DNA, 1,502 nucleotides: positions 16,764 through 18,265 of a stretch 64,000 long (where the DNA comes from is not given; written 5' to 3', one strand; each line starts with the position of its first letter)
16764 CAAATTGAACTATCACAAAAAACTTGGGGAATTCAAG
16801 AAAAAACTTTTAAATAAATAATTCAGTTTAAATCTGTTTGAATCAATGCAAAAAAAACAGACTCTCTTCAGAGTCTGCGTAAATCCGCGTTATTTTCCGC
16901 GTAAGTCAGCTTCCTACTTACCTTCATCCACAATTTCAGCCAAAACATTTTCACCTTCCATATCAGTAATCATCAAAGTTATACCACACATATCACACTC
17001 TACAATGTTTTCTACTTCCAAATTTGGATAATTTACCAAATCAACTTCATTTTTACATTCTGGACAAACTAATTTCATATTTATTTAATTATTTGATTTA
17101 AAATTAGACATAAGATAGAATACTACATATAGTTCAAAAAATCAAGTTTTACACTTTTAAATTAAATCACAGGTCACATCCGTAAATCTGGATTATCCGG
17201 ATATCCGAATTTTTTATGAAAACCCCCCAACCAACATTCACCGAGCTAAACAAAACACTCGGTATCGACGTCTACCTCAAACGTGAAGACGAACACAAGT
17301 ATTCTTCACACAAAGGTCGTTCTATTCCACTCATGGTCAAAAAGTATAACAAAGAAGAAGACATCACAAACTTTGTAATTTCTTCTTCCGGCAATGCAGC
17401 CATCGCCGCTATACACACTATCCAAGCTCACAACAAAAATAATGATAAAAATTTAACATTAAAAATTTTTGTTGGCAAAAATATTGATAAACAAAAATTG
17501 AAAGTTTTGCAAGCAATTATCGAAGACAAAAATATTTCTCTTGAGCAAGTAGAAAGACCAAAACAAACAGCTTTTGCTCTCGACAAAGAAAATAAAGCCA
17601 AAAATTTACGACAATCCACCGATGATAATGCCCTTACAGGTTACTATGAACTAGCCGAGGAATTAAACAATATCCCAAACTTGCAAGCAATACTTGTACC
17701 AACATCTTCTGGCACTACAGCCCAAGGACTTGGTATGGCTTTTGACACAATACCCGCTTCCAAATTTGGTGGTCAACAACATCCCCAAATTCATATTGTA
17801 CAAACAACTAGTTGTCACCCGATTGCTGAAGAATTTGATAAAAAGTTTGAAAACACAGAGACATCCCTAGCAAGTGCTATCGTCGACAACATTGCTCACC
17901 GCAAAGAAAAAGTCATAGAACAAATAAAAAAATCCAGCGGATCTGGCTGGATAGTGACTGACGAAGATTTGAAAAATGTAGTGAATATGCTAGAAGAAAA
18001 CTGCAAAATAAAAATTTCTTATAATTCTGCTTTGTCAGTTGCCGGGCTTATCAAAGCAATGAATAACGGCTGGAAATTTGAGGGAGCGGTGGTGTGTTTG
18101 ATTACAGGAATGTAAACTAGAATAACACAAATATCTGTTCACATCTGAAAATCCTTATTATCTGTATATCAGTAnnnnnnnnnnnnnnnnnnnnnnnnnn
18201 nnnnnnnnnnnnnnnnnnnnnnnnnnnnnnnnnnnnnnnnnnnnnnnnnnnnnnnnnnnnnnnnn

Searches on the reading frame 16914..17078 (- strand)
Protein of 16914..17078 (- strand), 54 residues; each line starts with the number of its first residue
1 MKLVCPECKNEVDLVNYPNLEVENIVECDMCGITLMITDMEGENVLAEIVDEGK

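Call 70: search_protein_families(library=pfam, proteins=[window:16914-17078:-], max_evalue=0.001)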
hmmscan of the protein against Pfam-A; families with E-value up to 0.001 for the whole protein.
window:16914-17078:- (54 aa): 1 family
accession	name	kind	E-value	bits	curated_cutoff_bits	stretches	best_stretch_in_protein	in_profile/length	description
PF21344.3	Zn_ribbon_LysW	-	8.3e-07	29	27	1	5-40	3-36/46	Alpha-aminoadipate carrier protein LysW-like, globular domain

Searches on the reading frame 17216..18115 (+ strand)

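Call 70: search_protein_families(library=pfam, proteins=[window:17216-18115:+], max_evalue=0.001)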
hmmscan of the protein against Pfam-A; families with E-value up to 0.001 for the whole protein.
window:17216-18115:+ (299 aa): 1 family
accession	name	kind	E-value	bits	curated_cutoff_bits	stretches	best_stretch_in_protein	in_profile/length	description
PF00291.31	PALP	-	3e-29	102.7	35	1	7-298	12-295/295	Pyridoxal-phosphate dependent enzyme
